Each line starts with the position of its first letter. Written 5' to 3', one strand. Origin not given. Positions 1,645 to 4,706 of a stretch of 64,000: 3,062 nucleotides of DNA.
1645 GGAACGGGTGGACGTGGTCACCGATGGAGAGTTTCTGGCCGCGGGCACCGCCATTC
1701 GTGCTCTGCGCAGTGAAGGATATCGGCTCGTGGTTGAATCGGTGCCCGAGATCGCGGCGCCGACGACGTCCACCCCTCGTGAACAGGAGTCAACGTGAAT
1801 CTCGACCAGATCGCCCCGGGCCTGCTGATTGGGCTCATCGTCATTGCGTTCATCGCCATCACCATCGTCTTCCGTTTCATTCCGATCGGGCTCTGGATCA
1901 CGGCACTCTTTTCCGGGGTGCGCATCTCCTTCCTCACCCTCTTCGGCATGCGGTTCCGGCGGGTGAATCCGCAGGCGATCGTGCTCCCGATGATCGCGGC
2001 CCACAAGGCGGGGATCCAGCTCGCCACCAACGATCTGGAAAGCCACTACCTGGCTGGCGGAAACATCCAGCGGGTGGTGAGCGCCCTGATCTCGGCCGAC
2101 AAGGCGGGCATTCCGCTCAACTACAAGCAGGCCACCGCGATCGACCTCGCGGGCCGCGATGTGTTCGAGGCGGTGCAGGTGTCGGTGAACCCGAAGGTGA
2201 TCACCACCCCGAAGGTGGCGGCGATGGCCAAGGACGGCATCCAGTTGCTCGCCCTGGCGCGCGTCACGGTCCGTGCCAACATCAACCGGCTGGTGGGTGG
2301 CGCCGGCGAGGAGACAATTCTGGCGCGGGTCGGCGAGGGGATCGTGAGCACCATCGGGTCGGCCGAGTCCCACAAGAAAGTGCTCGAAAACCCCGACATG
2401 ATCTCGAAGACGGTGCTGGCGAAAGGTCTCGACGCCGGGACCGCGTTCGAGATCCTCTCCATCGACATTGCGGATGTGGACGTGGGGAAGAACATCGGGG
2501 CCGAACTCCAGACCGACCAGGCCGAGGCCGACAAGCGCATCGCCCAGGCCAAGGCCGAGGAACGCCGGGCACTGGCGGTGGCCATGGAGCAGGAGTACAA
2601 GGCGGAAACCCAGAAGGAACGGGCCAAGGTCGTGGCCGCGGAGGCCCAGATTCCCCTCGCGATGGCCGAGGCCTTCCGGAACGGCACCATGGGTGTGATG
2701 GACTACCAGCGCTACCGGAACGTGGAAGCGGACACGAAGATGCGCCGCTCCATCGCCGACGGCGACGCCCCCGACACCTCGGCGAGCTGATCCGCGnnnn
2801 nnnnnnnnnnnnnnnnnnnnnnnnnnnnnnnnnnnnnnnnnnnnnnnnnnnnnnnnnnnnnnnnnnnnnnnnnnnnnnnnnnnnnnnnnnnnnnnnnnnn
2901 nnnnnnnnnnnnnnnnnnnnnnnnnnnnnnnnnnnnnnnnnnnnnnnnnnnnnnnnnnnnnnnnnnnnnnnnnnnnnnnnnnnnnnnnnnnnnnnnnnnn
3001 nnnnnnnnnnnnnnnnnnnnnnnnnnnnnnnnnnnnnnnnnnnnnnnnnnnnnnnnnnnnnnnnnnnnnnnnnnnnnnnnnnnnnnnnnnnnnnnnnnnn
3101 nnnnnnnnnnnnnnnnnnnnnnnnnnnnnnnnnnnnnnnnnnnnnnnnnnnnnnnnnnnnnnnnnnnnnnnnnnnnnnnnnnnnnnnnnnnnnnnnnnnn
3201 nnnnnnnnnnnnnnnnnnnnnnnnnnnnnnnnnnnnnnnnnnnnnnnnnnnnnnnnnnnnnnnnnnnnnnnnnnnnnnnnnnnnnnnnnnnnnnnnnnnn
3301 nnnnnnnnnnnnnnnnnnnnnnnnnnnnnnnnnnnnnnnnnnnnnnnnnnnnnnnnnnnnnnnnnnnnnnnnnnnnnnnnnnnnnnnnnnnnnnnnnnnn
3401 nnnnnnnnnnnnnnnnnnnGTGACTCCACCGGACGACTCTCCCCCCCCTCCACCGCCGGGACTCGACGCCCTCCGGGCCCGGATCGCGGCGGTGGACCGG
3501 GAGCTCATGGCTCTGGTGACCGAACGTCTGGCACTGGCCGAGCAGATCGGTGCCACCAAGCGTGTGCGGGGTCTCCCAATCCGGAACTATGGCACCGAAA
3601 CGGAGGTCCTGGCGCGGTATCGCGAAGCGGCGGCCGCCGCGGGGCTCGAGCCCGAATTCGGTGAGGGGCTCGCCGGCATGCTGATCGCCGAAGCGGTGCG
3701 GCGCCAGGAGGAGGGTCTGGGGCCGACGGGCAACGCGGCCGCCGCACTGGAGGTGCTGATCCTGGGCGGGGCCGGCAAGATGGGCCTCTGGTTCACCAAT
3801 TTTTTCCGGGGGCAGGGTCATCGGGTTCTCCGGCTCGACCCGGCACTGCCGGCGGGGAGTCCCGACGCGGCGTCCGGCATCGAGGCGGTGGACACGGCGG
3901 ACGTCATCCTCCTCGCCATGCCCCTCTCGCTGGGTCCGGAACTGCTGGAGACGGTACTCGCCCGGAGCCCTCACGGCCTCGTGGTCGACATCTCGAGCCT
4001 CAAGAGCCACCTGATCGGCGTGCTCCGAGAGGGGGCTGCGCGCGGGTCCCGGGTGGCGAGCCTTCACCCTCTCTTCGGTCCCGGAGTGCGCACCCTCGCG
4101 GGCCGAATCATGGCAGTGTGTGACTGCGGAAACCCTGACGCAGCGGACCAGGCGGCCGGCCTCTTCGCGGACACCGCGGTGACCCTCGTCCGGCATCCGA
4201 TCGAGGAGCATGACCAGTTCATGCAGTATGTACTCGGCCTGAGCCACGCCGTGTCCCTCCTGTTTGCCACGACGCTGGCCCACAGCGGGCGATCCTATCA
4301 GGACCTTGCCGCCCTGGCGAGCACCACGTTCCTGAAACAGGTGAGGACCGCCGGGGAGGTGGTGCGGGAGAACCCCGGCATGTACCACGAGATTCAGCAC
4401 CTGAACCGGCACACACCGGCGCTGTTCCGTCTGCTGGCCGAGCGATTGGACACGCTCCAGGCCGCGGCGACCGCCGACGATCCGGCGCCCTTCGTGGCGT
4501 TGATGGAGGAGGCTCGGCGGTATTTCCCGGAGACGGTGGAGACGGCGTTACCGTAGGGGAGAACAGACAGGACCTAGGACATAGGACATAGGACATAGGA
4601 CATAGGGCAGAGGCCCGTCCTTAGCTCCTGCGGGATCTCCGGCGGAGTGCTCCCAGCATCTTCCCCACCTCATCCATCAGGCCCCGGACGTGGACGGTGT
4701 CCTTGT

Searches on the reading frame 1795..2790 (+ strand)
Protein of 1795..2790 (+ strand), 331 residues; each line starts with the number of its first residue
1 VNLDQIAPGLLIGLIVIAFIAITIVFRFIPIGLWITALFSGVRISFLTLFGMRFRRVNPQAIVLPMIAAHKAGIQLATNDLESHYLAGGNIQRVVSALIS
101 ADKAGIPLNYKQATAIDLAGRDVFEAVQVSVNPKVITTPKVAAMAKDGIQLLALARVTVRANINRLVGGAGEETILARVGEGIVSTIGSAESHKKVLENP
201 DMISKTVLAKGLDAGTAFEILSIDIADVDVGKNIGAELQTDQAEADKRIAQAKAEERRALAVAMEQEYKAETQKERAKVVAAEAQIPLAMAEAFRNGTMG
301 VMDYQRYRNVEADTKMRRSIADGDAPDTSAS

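Call 90: search_protein_families(library=pfam, proteins=[window:1795-2790:+], max_evalue=0.001)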
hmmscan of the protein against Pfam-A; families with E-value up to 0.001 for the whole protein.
window:1795-2790:+ (331 aa): 1 family
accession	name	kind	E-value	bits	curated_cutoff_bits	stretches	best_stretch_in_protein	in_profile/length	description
PF12127.13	FloA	-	7.8e-159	528.3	34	1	14-322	4-312/314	Flotillin-like protein FloA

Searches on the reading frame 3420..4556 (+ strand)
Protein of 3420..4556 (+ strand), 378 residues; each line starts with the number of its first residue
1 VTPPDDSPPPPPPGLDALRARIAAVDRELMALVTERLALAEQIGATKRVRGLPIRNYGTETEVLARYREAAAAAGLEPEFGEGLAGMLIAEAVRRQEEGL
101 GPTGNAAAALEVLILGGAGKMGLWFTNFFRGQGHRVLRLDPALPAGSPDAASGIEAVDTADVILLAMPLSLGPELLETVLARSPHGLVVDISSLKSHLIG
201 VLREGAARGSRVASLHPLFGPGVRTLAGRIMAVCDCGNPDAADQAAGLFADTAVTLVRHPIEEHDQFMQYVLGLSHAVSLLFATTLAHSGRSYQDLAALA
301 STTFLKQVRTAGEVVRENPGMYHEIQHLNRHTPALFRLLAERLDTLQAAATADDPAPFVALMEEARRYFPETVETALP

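Call 55: find_related_loci(query=window:3420-4553:+, collection=metagenome_contigs, flank=3000)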
Query window:3420-4553:+ (378 aa) in metagenome_contigs; peptide patterns used: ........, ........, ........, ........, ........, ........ (x = any residue, [..] = any of these).
89 stretches matched a pattern; 44 encode a relative of the query (tblastn E <= 1e-3); 44 distinct loci.
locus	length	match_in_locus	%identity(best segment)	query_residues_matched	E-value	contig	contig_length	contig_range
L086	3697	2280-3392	54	6-377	7e-120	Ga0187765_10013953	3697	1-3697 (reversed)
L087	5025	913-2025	54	6-377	2e-117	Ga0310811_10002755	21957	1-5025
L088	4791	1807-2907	54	6-373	2e-117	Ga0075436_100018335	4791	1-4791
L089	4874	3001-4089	53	10-373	2e-116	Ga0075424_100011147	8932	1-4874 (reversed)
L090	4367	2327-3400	55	15-373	5e-117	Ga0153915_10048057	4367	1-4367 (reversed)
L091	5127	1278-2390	55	3-377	5e-116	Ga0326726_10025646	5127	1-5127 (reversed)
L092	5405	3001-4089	54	10-373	7e-113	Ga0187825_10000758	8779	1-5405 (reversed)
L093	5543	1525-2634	53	6-377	2e-111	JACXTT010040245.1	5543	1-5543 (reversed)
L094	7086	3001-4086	53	15-377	5e-105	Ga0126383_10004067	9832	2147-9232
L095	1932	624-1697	52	15-373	5e-111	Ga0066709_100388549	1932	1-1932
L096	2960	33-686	62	156-373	3e-79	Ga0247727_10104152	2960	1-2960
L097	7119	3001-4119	38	2-369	1e-70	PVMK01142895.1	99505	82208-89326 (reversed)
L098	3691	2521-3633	38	4-369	2e-70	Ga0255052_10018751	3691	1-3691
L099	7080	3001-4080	38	15-369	4e-68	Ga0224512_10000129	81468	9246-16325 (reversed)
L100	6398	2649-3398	27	117-348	4e-24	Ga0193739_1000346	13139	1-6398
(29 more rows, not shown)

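Call 90: search_protein_families(library=pfam, proteins=[window:3420-4556:+], max_evalue=0.001)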
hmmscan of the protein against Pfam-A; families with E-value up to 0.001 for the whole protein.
window:3420-4556:+ (378 aa): 3 families
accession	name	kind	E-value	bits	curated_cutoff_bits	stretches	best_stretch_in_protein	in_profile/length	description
PF01817.26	CM_2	-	2.8e-16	59.9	27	1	18-97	1-80/80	Chorismate mutase type II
PF02153.23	PDH_N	-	2e-08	34.3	26.5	1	146-223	31-112/154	Prephenate dehydrogenase, nucleotide-binding domain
PF20463.3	PDH_C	-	2.2e-08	34.8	22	1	262-362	3-100/102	Prephenate dehydrogenase, dimerization domain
